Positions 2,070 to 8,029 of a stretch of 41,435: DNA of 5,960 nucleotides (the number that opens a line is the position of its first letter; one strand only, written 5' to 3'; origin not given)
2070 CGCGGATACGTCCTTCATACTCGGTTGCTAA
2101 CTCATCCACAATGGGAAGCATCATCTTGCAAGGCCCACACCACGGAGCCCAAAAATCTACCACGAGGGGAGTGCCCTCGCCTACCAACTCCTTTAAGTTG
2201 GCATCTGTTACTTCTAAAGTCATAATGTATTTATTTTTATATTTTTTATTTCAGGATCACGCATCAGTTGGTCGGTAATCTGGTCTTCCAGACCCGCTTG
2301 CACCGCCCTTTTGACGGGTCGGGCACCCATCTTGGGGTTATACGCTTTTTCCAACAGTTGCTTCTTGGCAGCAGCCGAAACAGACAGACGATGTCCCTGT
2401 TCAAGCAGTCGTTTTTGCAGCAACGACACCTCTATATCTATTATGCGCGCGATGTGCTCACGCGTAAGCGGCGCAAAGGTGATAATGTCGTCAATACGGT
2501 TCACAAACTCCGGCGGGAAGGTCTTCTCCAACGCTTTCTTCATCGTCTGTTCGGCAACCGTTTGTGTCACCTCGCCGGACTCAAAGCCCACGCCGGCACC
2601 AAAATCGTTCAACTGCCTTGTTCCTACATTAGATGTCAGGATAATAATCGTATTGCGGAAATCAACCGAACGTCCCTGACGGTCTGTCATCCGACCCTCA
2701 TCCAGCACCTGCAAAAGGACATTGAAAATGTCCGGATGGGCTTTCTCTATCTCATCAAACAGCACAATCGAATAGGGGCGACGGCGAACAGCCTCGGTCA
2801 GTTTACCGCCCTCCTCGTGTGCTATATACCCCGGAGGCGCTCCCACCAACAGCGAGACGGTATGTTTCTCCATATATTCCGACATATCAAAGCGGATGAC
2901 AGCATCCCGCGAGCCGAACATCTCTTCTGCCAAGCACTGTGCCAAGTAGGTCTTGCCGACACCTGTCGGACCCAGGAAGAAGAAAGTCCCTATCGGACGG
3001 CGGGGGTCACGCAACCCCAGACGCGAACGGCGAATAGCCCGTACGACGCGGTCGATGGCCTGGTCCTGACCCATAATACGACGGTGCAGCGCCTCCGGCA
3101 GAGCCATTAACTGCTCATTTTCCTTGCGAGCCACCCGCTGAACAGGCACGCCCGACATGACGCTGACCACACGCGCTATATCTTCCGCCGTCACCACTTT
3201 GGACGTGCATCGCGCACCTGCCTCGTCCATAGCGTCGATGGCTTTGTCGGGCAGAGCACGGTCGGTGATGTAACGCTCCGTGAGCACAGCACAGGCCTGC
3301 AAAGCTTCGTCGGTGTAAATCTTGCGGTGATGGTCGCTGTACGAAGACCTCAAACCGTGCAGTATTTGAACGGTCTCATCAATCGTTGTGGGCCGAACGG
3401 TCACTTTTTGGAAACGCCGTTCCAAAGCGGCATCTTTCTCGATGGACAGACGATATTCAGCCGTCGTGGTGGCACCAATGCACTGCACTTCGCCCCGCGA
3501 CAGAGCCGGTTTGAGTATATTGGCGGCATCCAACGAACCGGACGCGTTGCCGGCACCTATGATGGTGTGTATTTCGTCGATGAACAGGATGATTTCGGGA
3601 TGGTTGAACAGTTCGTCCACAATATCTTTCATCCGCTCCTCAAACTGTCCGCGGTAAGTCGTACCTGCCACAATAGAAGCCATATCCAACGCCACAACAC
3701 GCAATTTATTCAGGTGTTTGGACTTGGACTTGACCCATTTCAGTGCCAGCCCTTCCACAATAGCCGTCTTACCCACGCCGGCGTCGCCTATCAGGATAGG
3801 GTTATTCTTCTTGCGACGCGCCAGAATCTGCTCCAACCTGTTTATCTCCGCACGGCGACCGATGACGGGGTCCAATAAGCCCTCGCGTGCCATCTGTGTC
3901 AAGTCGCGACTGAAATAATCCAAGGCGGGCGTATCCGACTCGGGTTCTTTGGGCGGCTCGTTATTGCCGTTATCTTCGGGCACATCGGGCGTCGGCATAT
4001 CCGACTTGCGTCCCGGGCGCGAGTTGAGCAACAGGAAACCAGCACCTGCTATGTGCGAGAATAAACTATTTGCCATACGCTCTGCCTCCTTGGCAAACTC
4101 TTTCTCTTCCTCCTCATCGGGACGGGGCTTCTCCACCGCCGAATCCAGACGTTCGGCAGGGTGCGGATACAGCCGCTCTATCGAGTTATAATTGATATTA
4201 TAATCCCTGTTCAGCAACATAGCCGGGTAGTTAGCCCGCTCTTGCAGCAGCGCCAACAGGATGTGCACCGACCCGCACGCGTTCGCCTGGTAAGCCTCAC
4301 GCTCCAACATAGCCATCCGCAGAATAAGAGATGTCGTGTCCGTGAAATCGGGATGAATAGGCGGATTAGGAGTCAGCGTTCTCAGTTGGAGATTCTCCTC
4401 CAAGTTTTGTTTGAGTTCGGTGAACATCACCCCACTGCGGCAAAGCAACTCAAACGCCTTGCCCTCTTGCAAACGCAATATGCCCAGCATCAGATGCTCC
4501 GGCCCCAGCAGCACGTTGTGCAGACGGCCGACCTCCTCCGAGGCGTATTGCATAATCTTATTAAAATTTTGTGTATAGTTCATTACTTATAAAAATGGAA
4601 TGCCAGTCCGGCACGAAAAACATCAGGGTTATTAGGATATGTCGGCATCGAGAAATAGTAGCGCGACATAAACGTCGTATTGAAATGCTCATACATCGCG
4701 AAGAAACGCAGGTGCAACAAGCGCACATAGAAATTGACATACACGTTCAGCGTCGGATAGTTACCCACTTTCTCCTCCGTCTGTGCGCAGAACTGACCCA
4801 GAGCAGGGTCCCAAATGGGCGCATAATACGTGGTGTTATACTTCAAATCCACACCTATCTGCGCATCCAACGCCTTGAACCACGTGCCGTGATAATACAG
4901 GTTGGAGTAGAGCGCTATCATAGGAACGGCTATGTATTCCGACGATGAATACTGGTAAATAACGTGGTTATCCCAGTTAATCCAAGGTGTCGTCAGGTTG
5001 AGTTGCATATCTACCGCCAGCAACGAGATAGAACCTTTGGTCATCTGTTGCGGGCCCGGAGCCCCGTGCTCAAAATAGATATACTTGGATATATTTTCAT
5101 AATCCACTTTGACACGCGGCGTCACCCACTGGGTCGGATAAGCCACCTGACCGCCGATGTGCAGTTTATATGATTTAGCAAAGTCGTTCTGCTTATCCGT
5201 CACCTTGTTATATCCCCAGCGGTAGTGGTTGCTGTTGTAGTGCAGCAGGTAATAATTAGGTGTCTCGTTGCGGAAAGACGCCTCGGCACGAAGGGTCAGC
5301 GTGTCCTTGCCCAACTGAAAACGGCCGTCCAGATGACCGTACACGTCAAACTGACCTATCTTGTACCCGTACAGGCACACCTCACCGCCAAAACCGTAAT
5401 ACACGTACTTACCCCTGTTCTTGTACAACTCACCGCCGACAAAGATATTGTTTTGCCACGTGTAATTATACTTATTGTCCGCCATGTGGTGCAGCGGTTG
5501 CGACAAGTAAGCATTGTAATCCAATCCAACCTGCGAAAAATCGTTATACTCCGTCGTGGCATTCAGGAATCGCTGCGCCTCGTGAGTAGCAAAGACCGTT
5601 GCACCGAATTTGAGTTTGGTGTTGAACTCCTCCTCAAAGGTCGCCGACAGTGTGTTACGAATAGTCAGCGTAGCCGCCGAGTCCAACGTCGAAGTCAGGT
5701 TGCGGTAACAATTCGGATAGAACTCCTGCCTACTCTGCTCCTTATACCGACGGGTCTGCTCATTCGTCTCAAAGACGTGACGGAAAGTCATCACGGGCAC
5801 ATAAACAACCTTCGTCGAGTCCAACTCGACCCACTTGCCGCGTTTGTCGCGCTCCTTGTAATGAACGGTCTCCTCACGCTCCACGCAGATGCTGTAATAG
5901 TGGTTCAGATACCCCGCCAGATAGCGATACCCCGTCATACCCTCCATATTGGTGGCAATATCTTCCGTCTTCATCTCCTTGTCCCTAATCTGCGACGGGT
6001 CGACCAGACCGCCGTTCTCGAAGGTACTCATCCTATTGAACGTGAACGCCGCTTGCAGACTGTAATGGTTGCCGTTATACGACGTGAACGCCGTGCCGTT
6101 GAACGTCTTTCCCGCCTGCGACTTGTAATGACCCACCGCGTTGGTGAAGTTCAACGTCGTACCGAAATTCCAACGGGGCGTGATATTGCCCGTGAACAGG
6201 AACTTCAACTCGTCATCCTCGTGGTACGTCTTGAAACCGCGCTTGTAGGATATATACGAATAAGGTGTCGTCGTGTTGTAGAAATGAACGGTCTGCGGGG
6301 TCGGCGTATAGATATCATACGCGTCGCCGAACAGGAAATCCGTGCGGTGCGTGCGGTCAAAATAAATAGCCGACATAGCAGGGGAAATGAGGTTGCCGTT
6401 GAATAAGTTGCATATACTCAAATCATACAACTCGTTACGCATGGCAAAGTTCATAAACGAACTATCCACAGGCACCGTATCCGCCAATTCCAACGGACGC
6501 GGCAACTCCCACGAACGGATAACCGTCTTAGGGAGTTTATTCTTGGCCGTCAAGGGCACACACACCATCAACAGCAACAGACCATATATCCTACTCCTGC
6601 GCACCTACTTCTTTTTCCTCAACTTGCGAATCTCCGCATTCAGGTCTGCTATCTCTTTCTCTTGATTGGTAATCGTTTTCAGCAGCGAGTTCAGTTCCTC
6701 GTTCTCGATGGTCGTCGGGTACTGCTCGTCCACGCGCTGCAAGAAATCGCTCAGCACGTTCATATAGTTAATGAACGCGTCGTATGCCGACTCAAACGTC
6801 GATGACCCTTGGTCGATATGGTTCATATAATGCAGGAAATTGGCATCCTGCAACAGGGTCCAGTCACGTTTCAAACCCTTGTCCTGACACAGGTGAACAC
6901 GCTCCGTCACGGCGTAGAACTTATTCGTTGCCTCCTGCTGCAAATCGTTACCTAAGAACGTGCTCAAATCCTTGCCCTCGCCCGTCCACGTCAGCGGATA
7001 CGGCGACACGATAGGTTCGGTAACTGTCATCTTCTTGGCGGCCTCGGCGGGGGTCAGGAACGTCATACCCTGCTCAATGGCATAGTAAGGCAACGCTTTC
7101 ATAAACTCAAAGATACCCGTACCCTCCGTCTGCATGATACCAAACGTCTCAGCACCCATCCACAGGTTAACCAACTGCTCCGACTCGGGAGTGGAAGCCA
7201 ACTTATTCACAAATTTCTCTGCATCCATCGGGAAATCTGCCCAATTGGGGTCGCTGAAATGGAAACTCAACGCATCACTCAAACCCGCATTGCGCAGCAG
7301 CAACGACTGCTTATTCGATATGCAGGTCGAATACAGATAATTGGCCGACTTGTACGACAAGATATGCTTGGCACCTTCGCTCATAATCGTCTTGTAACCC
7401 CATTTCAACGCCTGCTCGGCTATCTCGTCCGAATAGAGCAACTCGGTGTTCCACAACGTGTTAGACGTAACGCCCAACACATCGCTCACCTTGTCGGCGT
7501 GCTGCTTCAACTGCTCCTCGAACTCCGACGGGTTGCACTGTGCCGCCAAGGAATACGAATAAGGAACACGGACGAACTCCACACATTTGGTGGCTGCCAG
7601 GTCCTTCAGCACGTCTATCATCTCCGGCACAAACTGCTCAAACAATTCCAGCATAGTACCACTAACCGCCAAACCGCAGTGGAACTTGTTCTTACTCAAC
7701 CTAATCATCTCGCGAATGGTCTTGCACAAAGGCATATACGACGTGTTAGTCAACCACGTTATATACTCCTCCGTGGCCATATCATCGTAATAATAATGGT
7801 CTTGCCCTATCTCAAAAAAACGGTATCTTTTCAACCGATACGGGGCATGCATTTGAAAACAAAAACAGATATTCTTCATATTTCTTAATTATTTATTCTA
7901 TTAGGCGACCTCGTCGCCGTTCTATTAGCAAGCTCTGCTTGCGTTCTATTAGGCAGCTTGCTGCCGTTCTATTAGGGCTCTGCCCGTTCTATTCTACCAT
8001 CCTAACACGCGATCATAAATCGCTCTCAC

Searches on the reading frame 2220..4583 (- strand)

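Call 11: search_protein_families(library=pfam, proteins=[window:2220-4583:-])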
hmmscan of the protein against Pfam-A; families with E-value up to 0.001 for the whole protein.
window:2220-4583:- (787 aa): 20 families
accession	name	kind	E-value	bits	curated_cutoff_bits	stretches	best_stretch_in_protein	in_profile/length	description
PF07724.20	AAA_2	-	1.9e-68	230.1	27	1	529-700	1-166/166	AAA domain (Cdc48 subfamily)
PF00004.35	AAA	-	5.4e-23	82.3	21.2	2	263-394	2-126/131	ATPase family associated with various cellular activities (AAA)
PF17871.7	AAA_lid_9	-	2.7e-22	79.1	22.8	1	401-466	2-67/104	AAA lid domain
PF10431.15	ClpB_D2-small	-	5.3e-19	68.5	21.9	1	706-776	1-71/81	C-terminal, D2-small domain, of ClpB protein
PF07728.20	AAA_5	-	5.6e-16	59.3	22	1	534-660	2-130/139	AAA domain (dynein-related subfamily)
PF13191.12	AAA_16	-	8.9e-11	43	32.6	1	240-280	2-45/167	AAA ATPase domain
PF13173.12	AAA_14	-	1.4e-08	35.3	27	0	263-404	6-128/129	AAA domain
PF00158.32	Sigma54_activat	-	2.9e-08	34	20.2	1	533-640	24-129/168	Sigma-54 interaction domain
PF05729.18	NACHT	-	4.5e-07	30.3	26.7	0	263-292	4-33/167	NACHT domain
PF13401.12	AAA_22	-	6.3e-07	30.2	27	0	536-628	10-109/130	AAA domain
PF20720.3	nSTAND3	-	8.5e-07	29.2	27.2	0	257-287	15-45/155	Novel STAND NTPase 3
PF05621.17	TniB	-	2.1e-06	27.8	22.4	1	247-397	23-185/189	Bacterial TniB protein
PF06309.17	Torsin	-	6.7e-06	26.7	27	1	490-557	14-79/127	Torsin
PF01695.23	IstB_IS21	-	8.4e-06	25.9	24.1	0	535-556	96-117/238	IstB-like ATP binding protein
PF12775.13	AAA_7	-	2.2e-05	24.5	25.8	0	257-339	31-110/181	P-loop containing dynein motor region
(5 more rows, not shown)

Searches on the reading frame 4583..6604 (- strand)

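Call 11: search_protein_families(library=pfam, proteins=[window:4583-6604:-])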
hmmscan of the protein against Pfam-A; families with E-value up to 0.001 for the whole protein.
window:4583-6604:- (673 aa): 1 family
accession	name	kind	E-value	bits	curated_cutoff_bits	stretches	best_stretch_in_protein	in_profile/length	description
PF14121.12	Porin_10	-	4.7e-133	445.5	27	1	29-672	2-596/597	Putative porin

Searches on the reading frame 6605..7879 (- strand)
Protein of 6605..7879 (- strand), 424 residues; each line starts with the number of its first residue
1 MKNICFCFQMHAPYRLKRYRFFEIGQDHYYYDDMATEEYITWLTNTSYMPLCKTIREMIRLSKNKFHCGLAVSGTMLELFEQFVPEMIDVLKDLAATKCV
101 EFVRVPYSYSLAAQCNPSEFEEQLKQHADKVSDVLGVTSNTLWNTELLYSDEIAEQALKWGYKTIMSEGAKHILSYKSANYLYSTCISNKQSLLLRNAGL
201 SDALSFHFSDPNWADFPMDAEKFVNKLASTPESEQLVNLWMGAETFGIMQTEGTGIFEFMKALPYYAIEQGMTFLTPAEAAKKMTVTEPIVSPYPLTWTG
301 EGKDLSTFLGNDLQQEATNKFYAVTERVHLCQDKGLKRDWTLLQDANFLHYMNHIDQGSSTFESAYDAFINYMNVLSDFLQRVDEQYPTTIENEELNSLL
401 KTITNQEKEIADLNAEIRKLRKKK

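Call 11: search_protein_families(library=pfam, proteins=[window:6605-7879:-])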
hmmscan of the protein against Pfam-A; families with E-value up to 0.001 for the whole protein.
window:6605-7879:- (424 aa): 1 family
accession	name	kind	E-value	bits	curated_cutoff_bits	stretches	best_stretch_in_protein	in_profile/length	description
PF03065.20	Glyco_hydro_57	-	5.4e-48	164.2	21.2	1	6-287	2-285/291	Glycosyl hydrolase family 57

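Call 12: find_related_loci(query=window:6605-7879:-, collection=genome_contigs, flank=10000)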
Query window:6605-7879:- (424 aa) in genome_contigs; peptide patterns used: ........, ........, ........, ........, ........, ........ (x = any residue, [..] = any of these).
233 stretches matched a pattern; 220 encode a relative of the query (tblastn E <= 1e-3); the best 80 are kept; 80 distinct loci.
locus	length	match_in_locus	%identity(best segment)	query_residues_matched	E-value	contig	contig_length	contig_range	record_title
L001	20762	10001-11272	89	1-424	0e+0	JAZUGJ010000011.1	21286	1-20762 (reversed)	MAG: Paludibacteraceae bacterium isolate T1900045285_TH20190055.MAGScoT_cleanbin_000082 SGB_5991_k141_917688, whole geno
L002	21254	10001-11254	85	1-418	0e+0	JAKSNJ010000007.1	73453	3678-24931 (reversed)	MAG: Paludibacteraceae bacterium isolate Horse_feces148 MAG148_7, whole genome shotgun sequence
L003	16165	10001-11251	86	1-417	0e+0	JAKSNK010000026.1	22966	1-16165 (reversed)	MAG: Paludibacteraceae bacterium isolate Horse_feces149 MAG149_26, whole genome shotgun sequence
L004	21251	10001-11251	82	1-417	0e+0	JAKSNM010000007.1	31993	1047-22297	MAG: Paludibacteraceae bacterium isolate Horse_feces151 MAG151_7, whole genome shotgun sequence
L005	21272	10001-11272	71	1-424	0e+0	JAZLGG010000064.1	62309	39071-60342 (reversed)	MAG: Paludibacteraceae bacterium isolate T1900044998_TA20190060.MAGScoT_cleanbin_000023 SGB_4264_k141_274623, whole geno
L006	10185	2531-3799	70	1-423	0e+0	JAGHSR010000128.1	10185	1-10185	MAG: Candidatus Colicola coprequi isolate E2_MB2_30 c_000000674603, whole genome shotgun sequence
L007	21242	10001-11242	72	1-414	0e+0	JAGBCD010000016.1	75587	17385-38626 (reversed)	MAG: Paludibacteraceae bacterium isolate RGIG8984 Water_deer_Rectum-2__c182367, whole genome shotgun sequence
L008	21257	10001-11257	68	1-419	0e+0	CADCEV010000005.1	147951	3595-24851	MAG: uncultured Bacteroidales bacterium isolate RUG14576 genome assembly, contig: RUG14576_asm_5, whole genome shotgun s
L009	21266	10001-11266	68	1-422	0e+0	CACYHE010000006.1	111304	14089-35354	MAG: uncultured Bacteroidales bacterium isolate RUG11936 genome assembly, contig: RUG11936_asm_6, whole genome shotgun s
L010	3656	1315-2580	68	1-422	0e+0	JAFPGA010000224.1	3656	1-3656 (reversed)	MAG: Paludibacteraceae bacterium isolate RGIG1110 Dairy_cattle_Reticulum-6__c1309295, whole genome shotgun sequence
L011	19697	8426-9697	67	1-424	0e+0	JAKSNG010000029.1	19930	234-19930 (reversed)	MAG: Paludibacteraceae bacterium isolate Horse_feces145 MAG145_29, whole genome shotgun sequence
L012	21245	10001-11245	68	1-415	0e+0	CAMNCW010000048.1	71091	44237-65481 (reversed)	MAG: uncultured Bacteroidales bacterium isolate SRR873599_bin.45_metaWRAP_v1.3_MAG genome assembly, contig: ERZ1756080.1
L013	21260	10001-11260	69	1-420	0e+0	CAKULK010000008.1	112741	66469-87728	MAG: uncultured Bacteroidales bacterium isolate REFINED_METABAT215_TOP10_CONTIGS_1500_ASSEMBLY_K77_MERGED__Hadza_PheChl_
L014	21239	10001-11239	69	1-413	0e+0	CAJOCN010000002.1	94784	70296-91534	Paludibacteraceae bacterium isolate Sheep_1_mag_28 genome assembly, contig: scaffold_251, whole genome shotgun sequence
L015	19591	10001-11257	67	1-419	0e+0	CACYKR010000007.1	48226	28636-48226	MAG: uncultured Bacteroidales bacterium isolate RUG12032 genome assembly, contig: RUG12032_asm_7, whole genome shotgun s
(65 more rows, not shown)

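Call 26: find_encoding_contigs(protein=window:6605-7879:-, flank=10000, max_places=10)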
Protein window:6605-7879:- (424 aa): no gene with exactly this product is on record in the collection.

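Call 27: find_homologous_proteins(query=window:6605-7879:-, max_evalue=1e-100)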
Query window:6605-7879:- (424 aa): 5050 proteins with E <= 1e-100 among 8000 candidates; the best 120 are listed.
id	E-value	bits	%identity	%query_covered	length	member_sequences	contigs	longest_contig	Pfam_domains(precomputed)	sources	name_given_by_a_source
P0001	7.9e-287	969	99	100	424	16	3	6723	PF03065.21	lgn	-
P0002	7.4e-262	887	89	100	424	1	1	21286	PF03065.21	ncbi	-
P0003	1.8e-250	849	86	98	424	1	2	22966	PF03065.21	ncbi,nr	ncbi:MAG: glycoside hydrolase family 57 protein [Paludibacteraceae bacterium]|nr:glycoside hydrolase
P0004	2.9e-249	845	85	100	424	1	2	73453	PF03065.21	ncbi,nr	ncbi:MAG: alpha-amylase [Paludibacteraceae bacterium]|nr:alpha-amylase [Paludibacteraceae bacterium]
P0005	5.2e-249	844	85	100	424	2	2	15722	PF03065.21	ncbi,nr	ncbi:MAG: glycoside hydrolase family 57 protein [Paludibacteraceae bacterium]|nr:glycoside hydrolase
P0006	2.1e-245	832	84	100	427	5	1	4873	PF03065.21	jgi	-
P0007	2.3e-245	832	83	98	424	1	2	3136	PF03065.21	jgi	-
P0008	2.0e-243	826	82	98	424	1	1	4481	PF03065.21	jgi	-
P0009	6.7e-243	824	82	98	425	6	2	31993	PF03065.21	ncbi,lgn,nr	ncbi:MAG: glycoside hydrolase family 57 protein [Paludibacteraceae bacterium]|nr:glycoside hydrolase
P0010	4.4e-241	818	82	98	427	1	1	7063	PF03065.21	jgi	-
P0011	2.8e-240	816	82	98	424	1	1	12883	PF03065.21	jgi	-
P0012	1.2e-239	813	81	98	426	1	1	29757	PF03065.21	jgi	-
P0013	1.9e-237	806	81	98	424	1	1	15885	PF03065.21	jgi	-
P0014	1.5e-232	790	80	98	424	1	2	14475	PF03065.21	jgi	-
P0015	7.5e-228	775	77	100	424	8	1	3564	PF03065.21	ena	-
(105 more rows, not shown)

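Call 28: find_encoding_contigs(protein=P0001, flank=10000, max_places=10)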
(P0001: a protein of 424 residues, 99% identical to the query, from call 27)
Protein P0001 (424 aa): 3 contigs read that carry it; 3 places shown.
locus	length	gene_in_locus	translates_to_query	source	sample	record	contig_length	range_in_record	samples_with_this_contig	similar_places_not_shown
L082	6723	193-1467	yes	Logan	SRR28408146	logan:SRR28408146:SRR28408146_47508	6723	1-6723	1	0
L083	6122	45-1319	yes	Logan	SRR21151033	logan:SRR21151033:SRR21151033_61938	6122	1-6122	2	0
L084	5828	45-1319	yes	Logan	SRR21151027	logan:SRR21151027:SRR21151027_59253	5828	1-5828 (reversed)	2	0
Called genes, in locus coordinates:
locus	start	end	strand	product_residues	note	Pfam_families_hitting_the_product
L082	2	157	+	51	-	?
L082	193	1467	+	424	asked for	PF03065:Glyco_hydro_57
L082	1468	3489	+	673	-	PF14121:Porin_10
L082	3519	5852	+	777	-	PF02861:Clp_N, PF13191:AAA_16 (weak), PF00004:AAA, PF17871:AAA_lid_9, PF00004:AAA, PF07724:AAA_2, PF07728:AAA_5, PF10431:ClpB_D2-small, +9 more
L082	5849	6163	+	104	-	PF00085:Thioredoxin, PF13098:Thioredoxin_2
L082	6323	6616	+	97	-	-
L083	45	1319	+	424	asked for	PF03065:Glyco_hydro_57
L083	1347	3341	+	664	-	PF14121:Porin_10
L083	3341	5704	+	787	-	PF02861:Clp_N, PF13191:AAA_16 (weak), PF00004:AAA, PF17871:AAA_lid_9, PF00004:AAA, PF07724:AAA_2, PF07728:AAA_5, PF10431:ClpB_D2-small, +9 more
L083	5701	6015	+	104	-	PF00085:Thioredoxin, PF13098:Thioredoxin_2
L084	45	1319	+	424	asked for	PF03065:Glyco_hydro_57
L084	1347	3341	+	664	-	PF14121:Porin_10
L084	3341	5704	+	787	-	PF02861:Clp_N, PF13191:AAA_16 (weak), PF00004:AAA, PF17871:AAA_lid_9, PF00004:AAA, PF07724:AAA_2, PF07728:AAA_5, PF10431:ClpB_D2-small, +9 more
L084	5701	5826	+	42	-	?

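Call 29: list_cluster_members(proteins=[P0001])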
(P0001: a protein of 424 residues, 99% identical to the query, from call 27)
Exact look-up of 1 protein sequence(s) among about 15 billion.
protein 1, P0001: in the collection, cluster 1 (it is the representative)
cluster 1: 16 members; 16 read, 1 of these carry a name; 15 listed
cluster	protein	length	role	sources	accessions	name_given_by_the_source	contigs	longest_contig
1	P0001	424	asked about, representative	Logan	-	-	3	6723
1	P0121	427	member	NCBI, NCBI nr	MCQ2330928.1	MAG: glycoside hydrolase family 57 protein, partial [Paludibacteraceae bacterium] | glycoside hydrolase family 57 protein [Paludibacteraceae bacterium]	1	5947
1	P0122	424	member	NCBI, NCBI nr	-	-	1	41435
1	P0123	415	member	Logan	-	-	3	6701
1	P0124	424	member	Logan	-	-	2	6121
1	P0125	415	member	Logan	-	-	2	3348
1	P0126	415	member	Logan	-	-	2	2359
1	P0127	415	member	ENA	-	-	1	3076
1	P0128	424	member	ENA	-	-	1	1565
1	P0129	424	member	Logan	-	-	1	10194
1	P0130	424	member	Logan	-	-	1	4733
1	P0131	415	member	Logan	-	-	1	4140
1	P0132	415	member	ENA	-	-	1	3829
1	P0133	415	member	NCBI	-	-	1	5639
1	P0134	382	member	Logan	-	-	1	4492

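Call 32: find_encoding_contigs(protein=P0129, flank=10000, max_places=10)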
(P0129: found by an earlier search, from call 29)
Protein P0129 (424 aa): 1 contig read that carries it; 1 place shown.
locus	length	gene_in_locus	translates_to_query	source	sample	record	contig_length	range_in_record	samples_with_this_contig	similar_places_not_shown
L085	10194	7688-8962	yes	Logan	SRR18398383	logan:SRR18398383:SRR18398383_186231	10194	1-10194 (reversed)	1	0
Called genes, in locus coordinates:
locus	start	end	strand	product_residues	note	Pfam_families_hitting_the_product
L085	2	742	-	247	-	?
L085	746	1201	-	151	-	PF00383:dCMP_cyt_deam_1, PF14437:MafB19-deam, PF14439:Bd3614-deam (weak)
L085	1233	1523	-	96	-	PF15738:YafQ_toxin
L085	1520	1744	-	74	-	-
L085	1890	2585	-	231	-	PF01884:PcrB, PF03060:NMO (weak), PF00977:His_biosynth, PF01207:Dus (weak)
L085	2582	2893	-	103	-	PF25593:GldD_lipo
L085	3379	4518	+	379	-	PF00483:NTP_transferase, PF12804:NTP_transf_3 (weak)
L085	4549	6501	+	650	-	PF12439:GDE_N, PF06202:GDE_C, PF22422:MGH1-like_GH (weak)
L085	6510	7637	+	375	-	PF08323:Glyco_transf_5, PF13439:Glyco_transf_4, PF13579:Glyco_trans_4_4, PF20706:GT4-conflict, PF00534:Glycos_transf_1, PF13692:Glyco_trans_1_4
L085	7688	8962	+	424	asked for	PF03065:Glyco_hydro_57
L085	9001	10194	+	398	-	?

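Call 33: find_encoding_contigs(protein=P0121, flank=10000, max_places=10)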
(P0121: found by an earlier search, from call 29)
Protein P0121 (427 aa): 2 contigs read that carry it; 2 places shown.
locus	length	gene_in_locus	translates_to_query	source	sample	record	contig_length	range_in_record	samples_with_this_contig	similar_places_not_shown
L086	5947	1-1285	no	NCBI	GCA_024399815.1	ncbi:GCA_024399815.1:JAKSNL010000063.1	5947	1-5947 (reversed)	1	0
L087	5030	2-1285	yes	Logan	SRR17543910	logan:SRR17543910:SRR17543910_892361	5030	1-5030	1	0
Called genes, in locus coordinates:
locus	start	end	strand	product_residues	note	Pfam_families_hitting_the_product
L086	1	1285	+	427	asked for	PF03065:Glyco_hydro_57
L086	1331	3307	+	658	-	PF14121:Porin_10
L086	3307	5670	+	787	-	PF02861:Clp_N, PF13191:AAA_16 (weak), PF00004:AAA, PF17871:AAA_lid_9, PF00004:AAA, PF07724:AAA_2, PF07728:AAA_5, PF10431:ClpB_D2-small, +9 more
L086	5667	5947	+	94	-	PF00085:Thioredoxin, PF13098:Thioredoxin_2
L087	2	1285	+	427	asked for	PF03065:Glyco_hydro_57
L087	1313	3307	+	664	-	PF14121:Porin_10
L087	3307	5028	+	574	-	?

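Call 64: find_encoding_contigs(protein=P0124, flank=3000, max_places=6)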
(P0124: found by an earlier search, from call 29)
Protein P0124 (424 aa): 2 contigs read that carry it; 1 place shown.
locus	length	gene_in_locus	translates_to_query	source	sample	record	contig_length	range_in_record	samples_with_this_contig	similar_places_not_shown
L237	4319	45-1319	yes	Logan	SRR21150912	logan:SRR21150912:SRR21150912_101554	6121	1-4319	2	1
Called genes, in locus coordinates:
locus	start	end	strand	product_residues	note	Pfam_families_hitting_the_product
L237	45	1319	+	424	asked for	PF03065:Glyco_hydro_57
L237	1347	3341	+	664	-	PF14121:Porin_10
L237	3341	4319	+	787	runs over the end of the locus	PF02861:Clp_N, PF13191:AAA_16 (weak), PF00004:AAA, PF17871:AAA_lid_9, PF00004:AAA, PF07724:AAA_2, PF07728:AAA_5, PF10431:ClpB_D2-small, +8 more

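Call 65: find_encoding_contigs(protein=P0130, flank=3000, max_places=6)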
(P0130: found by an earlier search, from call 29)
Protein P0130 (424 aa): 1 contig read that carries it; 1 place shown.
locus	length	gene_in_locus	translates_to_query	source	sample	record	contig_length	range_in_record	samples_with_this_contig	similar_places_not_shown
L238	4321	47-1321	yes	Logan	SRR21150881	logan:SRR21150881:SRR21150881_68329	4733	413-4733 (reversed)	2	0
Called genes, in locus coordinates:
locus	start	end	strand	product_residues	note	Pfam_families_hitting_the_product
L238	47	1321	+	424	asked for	PF03065:Glyco_hydro_57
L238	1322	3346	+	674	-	PF14121:Porin_10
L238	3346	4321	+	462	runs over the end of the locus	?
